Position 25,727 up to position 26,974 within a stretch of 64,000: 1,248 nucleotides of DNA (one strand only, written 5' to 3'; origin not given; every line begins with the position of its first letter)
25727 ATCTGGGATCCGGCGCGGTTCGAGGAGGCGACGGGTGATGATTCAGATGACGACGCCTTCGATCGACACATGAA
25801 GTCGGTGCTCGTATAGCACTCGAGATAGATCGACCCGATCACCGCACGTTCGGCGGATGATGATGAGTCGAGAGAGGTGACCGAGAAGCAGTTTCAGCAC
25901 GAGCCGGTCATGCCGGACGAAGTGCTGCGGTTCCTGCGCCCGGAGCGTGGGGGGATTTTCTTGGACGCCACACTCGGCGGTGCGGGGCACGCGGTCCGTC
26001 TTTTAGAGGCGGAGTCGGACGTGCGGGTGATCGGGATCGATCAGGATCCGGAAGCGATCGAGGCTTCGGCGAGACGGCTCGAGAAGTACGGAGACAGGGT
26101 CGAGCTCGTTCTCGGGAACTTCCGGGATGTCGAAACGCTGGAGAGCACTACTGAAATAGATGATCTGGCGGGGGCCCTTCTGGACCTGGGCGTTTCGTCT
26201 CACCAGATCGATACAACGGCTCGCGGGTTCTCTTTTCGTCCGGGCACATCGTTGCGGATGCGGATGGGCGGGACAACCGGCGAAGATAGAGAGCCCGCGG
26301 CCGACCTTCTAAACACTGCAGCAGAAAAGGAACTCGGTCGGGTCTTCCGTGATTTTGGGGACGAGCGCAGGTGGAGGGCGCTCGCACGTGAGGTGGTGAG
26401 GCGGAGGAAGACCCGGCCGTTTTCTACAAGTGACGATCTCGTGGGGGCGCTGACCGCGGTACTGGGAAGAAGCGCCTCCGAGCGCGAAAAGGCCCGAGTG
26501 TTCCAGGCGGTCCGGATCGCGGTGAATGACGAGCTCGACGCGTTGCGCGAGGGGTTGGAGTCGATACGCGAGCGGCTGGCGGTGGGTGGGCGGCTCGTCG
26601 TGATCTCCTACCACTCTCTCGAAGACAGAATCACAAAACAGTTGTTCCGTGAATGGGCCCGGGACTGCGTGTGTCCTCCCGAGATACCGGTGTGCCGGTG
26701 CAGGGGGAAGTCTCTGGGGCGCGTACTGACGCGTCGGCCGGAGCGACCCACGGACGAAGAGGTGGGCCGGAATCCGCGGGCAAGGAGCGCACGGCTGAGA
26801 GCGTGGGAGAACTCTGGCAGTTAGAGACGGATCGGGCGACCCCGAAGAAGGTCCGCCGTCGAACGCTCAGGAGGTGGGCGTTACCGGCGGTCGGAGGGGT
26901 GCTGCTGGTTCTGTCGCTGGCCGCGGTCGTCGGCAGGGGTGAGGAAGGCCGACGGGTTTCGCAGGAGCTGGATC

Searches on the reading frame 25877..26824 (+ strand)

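Call 36: search_protein_families(library=pfam, proteins=[window:25877-26824:+], max_evalue=0.0001)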
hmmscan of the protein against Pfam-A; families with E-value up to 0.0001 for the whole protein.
window:25877-26824:+ (315 aa): 3 families
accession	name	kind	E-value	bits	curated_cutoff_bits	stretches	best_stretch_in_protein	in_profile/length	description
PF01795.25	Methyltransf_5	-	8.5e-95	318.2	27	1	6-311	2-307/309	MraW methylase family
PF13649.12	Methyltransf_25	-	3.7e-05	24.8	27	0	31-89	4-62/97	Methyltransferase domain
PF13847.12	Methyltransf_31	-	6e-05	23.2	27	0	35-90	14-70/145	Methyltransferase domain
